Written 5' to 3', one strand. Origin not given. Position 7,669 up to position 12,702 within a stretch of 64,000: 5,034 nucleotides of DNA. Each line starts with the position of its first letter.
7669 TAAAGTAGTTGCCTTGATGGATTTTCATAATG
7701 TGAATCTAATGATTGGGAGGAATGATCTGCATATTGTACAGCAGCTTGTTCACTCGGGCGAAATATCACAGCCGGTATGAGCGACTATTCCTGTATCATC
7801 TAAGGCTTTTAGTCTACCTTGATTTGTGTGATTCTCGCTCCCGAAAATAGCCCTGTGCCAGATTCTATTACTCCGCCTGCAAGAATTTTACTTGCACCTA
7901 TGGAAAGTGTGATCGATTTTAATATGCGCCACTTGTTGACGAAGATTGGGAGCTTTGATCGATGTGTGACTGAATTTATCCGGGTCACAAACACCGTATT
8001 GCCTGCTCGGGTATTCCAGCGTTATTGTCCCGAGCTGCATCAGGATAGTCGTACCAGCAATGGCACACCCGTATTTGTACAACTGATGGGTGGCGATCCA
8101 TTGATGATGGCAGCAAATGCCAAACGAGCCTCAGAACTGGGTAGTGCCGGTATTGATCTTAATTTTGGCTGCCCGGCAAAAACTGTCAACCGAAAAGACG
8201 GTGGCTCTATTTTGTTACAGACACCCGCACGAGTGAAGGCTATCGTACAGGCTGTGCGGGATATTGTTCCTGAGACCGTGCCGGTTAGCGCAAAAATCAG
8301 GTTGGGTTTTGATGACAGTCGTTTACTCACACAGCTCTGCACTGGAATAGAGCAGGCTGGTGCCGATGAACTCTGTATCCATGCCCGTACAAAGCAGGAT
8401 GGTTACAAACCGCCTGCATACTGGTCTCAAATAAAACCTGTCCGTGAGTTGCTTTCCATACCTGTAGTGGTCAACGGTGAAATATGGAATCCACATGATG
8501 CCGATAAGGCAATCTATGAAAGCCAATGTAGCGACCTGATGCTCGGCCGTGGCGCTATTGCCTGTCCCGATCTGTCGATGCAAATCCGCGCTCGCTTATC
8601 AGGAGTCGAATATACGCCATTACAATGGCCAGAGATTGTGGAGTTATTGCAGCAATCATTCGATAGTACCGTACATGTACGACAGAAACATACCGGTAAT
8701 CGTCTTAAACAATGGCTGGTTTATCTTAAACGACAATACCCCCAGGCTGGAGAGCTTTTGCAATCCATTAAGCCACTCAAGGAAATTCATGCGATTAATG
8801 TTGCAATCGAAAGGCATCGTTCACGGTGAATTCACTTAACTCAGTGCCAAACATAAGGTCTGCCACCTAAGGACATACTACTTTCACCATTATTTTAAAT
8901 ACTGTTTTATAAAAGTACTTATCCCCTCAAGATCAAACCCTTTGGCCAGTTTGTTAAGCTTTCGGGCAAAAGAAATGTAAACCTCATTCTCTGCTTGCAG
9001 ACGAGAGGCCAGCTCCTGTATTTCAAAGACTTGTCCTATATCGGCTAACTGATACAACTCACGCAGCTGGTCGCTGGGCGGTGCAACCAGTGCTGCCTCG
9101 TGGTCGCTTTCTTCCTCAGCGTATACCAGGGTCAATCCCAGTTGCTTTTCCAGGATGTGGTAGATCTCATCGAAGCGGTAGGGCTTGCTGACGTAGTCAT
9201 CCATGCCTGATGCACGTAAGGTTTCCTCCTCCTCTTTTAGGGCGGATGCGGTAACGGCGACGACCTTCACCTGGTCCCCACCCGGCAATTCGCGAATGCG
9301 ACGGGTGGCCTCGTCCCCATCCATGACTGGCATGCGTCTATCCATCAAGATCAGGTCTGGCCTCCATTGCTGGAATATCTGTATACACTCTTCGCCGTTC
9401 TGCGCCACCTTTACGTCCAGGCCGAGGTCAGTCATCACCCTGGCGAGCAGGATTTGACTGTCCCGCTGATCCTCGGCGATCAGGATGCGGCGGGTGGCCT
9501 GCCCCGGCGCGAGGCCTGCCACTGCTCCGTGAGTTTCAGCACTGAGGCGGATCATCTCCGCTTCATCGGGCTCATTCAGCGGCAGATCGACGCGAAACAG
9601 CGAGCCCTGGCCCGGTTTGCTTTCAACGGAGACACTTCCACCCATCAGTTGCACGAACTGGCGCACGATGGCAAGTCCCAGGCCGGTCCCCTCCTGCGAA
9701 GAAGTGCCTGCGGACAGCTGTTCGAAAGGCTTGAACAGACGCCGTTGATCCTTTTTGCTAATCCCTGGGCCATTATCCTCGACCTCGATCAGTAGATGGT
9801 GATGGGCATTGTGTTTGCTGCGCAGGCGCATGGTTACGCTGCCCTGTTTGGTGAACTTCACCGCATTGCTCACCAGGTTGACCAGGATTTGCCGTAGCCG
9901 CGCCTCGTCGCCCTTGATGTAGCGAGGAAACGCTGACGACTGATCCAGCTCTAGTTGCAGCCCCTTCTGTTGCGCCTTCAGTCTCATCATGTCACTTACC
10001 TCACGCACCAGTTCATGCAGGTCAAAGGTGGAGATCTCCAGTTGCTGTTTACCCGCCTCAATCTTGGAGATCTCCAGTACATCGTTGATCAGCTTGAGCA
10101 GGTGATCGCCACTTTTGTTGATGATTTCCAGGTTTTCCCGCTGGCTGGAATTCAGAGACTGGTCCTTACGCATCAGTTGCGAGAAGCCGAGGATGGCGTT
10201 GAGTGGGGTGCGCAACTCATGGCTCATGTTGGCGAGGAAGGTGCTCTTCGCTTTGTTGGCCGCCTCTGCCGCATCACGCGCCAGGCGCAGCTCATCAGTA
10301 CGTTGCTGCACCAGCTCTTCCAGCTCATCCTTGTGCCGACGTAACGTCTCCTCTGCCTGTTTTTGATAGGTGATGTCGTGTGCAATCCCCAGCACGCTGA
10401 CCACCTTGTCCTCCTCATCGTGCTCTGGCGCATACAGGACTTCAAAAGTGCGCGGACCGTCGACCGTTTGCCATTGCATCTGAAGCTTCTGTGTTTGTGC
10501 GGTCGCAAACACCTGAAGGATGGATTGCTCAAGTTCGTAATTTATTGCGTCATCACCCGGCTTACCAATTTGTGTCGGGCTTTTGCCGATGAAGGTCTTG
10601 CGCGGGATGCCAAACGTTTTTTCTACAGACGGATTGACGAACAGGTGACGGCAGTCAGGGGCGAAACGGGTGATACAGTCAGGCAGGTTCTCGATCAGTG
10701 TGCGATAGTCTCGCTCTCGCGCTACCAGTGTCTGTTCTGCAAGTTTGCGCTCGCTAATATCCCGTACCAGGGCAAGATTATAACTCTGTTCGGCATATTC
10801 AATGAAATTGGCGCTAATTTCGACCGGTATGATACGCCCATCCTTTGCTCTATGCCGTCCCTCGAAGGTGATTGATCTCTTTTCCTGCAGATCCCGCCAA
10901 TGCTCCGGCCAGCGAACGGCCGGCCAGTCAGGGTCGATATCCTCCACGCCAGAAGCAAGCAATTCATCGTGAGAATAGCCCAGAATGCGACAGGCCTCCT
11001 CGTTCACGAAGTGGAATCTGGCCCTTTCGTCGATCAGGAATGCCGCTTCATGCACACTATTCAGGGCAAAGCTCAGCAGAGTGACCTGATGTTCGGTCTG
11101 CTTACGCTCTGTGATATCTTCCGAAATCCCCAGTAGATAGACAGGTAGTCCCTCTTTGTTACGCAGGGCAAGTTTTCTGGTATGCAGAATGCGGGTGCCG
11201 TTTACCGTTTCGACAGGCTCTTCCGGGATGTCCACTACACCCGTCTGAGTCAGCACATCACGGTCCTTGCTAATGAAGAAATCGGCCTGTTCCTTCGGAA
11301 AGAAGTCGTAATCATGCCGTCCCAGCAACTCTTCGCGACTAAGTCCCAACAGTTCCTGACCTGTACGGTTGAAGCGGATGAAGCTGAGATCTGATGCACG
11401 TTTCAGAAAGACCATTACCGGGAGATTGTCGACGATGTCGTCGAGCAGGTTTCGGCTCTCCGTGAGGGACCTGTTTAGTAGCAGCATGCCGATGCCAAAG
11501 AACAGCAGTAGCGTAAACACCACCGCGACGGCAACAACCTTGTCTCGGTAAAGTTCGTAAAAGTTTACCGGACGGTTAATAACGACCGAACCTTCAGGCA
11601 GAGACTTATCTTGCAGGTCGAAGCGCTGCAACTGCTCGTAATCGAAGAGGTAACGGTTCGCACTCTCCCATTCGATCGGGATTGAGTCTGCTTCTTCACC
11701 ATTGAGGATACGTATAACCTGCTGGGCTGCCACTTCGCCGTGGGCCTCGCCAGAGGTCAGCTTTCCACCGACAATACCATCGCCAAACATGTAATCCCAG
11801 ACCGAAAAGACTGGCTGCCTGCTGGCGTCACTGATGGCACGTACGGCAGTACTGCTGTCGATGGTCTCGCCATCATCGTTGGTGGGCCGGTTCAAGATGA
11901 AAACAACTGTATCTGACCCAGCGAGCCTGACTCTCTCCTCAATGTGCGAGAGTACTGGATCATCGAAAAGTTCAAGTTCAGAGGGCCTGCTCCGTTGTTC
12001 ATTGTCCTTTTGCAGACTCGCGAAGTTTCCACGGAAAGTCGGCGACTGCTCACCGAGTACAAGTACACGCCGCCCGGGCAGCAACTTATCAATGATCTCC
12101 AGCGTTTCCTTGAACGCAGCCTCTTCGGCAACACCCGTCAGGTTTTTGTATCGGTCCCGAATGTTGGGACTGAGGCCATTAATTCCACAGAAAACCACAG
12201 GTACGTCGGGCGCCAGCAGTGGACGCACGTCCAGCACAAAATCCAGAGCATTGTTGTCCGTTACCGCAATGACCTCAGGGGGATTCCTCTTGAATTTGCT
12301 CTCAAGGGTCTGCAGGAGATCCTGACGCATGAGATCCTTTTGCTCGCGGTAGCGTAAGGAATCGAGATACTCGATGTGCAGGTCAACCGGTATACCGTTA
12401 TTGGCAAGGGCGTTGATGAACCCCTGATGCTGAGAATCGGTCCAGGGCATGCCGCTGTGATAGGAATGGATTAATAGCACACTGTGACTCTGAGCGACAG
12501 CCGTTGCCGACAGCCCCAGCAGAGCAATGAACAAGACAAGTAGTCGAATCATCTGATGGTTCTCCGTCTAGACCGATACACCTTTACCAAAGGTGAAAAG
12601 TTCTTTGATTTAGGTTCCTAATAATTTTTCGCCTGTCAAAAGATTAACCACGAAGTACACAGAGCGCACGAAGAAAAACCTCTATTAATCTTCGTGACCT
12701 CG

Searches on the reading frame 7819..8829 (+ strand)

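Call 66: search_protein_families(library=pfam, proteins=[window:7819-8829:+], max_evalue=0.00001)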
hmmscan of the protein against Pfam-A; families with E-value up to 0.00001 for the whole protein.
window:7819-8829:+ (336 aa): 1 family
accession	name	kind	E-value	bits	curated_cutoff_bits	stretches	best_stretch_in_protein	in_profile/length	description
PF01207.24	Dus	-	3.6e-67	227.1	20.4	1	24-304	1-277/311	Dihydrouridine synthase (Dus)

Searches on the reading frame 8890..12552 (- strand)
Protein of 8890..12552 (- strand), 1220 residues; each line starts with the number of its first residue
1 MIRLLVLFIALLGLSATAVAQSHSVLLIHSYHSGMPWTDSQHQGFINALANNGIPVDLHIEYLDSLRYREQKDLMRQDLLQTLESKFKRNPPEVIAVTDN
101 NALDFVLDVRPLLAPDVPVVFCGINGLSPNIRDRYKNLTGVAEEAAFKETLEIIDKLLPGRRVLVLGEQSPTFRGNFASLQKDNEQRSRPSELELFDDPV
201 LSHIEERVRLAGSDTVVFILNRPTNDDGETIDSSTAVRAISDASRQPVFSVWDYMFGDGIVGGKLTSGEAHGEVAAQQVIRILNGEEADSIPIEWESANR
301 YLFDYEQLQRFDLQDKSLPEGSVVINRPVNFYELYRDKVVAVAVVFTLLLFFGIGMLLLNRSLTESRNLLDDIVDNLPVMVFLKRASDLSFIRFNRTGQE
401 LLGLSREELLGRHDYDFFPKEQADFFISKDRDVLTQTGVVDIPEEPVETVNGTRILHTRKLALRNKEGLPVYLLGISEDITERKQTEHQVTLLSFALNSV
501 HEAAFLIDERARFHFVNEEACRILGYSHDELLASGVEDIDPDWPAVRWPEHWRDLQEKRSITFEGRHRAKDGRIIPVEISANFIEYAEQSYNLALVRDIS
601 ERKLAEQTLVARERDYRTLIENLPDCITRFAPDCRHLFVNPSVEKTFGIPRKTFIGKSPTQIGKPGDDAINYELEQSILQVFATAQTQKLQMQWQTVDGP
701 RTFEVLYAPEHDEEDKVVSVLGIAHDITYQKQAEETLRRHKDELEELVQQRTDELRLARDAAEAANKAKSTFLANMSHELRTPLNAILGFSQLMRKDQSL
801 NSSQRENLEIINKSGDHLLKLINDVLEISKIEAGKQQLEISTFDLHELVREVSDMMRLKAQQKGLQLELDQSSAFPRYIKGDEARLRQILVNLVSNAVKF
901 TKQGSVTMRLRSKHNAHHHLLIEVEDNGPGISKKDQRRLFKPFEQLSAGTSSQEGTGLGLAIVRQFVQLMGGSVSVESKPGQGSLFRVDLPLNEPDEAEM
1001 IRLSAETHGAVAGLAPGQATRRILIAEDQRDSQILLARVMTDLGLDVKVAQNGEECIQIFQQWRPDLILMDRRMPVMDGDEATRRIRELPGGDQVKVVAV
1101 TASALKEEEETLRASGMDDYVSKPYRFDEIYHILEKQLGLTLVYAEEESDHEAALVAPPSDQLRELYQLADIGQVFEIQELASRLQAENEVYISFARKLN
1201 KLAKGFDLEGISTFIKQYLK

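Call 66: search_protein_families(library=pfam, proteins=[window:8890-12552:-], max_evalue=0.00001)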
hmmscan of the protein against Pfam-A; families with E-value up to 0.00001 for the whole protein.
window:8890-12552:- (1220 aa): 9 families
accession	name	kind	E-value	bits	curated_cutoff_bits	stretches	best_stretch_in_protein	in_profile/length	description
PF08448.16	PAS_4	-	1.8e-34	118.7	23.1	2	374-485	1-110/110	PAS fold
PF02518.31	HATPase_c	-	5.2e-33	114.2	26.4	1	881-993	1-110/111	Histidine kinase-, DNA gyrase B-, and HSP90-like ATPase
PF13426.13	PAS_9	-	1.8e-28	99.3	27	2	503-601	3-103/103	PAS domain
PF00989.32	PAS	-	3.8e-26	91.8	22.6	2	615-727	2-113/113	PAS fold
PF00512.31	HisKA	-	9.4e-24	83.7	26.9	1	768-834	1-66/66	His Kinase A (phospho-acceptor) domain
PF00072.30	Response_reg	-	1.8e-23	83.3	30.2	1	1023-1134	1-110/111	Response regulator receiver domain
PF13188.13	PAS_8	-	2.5e-14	53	21.8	0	496-544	6-55/65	PAS domain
PF08447.18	PAS_3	-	1.5e-11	44.8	25.6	1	515-586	3-76/89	PAS fold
PF23198.2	PDE8A_N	-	2.3e-07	31.3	29.6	1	1022-1111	11-102/147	PDE8A-like, N-terminal domain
